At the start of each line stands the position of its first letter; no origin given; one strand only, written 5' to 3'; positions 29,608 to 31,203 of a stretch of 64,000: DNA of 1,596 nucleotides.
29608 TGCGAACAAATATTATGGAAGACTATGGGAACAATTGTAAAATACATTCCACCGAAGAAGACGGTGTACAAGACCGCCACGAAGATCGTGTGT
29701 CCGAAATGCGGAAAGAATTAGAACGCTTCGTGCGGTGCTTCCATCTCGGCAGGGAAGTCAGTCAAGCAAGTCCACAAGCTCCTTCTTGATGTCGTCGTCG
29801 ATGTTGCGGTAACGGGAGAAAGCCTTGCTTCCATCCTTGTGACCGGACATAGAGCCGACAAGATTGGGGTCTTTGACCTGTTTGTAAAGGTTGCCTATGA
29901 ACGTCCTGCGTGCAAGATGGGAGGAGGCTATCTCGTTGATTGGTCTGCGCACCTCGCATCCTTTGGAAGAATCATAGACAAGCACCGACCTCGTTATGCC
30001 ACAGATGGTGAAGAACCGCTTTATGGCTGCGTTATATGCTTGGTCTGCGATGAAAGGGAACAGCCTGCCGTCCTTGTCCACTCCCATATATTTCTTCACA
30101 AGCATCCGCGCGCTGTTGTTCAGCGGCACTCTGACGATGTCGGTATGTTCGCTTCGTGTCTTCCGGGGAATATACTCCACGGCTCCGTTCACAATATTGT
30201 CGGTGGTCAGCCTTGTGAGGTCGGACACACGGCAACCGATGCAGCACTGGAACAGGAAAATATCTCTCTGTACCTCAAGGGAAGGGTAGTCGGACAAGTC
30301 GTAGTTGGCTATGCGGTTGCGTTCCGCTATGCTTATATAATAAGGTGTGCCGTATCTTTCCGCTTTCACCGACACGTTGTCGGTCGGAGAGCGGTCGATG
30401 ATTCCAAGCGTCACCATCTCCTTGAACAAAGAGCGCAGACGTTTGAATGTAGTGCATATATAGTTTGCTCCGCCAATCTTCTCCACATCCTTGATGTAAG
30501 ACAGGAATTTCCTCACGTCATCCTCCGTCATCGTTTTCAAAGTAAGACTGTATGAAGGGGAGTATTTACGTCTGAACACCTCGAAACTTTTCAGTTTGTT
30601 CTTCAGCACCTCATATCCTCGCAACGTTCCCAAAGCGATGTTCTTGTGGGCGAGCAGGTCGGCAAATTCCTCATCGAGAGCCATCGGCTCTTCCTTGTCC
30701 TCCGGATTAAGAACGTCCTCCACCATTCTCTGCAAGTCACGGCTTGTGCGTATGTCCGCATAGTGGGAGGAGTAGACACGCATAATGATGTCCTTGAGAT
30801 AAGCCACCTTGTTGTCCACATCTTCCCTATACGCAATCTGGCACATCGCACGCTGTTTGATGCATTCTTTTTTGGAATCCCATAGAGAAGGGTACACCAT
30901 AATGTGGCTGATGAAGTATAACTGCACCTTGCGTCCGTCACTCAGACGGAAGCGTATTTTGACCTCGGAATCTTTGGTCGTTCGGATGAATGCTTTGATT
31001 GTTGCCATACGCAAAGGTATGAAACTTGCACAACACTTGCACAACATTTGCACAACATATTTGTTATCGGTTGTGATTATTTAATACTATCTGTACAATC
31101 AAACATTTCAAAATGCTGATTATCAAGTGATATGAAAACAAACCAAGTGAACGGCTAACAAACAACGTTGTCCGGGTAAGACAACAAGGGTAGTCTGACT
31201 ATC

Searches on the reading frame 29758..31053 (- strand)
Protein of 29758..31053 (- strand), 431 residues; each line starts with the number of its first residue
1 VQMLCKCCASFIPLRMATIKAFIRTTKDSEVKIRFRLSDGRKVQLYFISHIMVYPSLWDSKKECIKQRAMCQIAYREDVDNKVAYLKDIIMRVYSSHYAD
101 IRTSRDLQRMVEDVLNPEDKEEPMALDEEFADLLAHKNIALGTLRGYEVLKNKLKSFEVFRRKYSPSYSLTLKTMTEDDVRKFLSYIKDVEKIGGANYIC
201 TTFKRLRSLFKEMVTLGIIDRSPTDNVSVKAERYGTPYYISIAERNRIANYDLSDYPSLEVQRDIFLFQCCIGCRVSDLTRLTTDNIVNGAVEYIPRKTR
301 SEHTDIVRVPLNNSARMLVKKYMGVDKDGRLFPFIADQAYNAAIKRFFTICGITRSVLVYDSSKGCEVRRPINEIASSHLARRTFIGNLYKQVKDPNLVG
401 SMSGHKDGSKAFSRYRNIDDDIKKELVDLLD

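Call 64: search_protein_families(library=pfam, proteins=[window:29758-31053:-], max_evalue=0.001)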
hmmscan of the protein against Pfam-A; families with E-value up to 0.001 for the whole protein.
window:29758-31053:- (431 aa): 3 families
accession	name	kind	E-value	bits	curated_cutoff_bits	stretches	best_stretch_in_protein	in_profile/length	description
PF00589.27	Phage_integrase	-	8.8e-09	35.8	27.1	1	262-419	24-169/172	Phage integrase family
PF13102.12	Phage_int_SAM_5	-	7.8e-06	26.6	22.3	1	137-225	15-94/98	Phage integrase SAM-like domain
PF17293.8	Arm-DNA-bind_5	-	0.00028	21.8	22.6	1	25-98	8-80/87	Arm DNA-binding domain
